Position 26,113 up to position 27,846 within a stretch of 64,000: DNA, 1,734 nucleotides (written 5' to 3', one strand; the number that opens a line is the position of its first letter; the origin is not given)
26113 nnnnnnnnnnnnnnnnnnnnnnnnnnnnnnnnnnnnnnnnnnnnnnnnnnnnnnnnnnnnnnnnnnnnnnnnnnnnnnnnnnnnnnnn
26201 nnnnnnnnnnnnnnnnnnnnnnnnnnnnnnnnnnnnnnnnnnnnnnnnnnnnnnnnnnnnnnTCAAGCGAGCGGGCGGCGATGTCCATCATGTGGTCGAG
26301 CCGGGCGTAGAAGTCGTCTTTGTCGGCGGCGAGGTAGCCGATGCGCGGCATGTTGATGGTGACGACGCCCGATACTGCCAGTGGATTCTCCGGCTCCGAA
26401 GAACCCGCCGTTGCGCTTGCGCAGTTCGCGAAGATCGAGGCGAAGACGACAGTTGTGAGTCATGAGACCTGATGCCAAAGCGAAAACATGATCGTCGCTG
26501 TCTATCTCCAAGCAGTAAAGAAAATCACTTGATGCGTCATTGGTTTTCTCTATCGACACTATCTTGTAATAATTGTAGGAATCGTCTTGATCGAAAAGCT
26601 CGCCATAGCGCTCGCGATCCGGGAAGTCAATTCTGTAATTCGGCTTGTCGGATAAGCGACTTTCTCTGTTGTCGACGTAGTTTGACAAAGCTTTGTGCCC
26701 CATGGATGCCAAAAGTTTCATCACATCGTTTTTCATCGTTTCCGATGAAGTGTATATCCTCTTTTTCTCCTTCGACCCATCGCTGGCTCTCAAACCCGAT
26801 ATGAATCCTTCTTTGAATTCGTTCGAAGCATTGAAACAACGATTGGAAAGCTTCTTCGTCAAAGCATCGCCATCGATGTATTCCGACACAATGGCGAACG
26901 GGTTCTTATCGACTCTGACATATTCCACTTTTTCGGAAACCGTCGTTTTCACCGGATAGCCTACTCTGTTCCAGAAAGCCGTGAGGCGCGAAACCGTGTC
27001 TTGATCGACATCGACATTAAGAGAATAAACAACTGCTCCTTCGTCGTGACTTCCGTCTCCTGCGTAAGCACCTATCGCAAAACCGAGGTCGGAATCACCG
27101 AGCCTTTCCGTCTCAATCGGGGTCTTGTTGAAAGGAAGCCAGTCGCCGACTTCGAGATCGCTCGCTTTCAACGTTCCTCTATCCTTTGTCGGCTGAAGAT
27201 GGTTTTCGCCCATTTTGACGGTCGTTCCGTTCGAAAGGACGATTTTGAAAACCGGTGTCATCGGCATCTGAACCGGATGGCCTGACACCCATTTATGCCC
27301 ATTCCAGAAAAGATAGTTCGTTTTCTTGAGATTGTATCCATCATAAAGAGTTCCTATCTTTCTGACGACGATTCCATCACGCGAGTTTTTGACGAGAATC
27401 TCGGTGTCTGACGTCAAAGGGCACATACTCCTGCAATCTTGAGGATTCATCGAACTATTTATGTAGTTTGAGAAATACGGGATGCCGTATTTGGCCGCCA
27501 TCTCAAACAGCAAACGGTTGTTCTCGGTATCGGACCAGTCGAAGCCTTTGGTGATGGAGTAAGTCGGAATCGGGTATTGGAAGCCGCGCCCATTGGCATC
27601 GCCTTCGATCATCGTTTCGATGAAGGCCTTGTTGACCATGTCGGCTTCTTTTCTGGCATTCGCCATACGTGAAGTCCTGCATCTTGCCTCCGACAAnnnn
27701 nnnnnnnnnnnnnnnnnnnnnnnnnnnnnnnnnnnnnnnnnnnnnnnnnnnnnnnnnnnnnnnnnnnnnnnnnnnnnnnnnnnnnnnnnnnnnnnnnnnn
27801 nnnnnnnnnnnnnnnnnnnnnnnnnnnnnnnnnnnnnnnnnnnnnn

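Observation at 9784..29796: Single-base homopolymer indels are concentrated in four genes while about 25 kb of other long ORFs are intact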

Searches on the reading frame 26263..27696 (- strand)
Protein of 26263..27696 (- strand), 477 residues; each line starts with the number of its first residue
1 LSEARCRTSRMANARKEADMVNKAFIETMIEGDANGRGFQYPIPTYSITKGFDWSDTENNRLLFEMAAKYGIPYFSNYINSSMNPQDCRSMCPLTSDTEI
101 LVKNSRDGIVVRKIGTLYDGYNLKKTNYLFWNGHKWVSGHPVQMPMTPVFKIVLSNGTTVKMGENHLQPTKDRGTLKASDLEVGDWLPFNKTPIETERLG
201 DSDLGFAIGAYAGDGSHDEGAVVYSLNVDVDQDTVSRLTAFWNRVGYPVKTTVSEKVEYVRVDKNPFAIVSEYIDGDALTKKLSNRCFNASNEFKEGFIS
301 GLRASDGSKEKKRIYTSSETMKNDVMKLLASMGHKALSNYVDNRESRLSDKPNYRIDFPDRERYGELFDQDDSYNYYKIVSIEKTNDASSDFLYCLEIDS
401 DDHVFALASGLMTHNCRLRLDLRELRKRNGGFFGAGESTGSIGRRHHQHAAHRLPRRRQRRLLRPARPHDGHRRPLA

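Call 45: search_protein_families(library=pfam, proteins=[P0059, L007:4864-5802:+, L007:9136-9438:-, L007:14376-15875:-, L007:22398-23528:+], max_evalue=0.01)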
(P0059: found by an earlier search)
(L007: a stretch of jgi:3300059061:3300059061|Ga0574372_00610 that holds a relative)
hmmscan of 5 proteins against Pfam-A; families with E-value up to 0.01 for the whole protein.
P0059 (1445 aa): 0 families

L007:4864-5802:+ (312 aa): 0 families

L007:9136-9438:- (100 aa): 0 families

L007:14376-15875:- (499 aa): 2 families
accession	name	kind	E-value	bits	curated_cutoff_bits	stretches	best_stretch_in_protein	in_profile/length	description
PF24308.1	DUF7487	-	3e-17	63.7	27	2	106-165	2-61/220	Family of unknown function (DUF7487)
PF18741.7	MTES_1575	-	3.7e-05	24.2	38.2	1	235-315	2-81/96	REase_MTES_1575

L007:22398-23528:+ (376 aa): 0 families
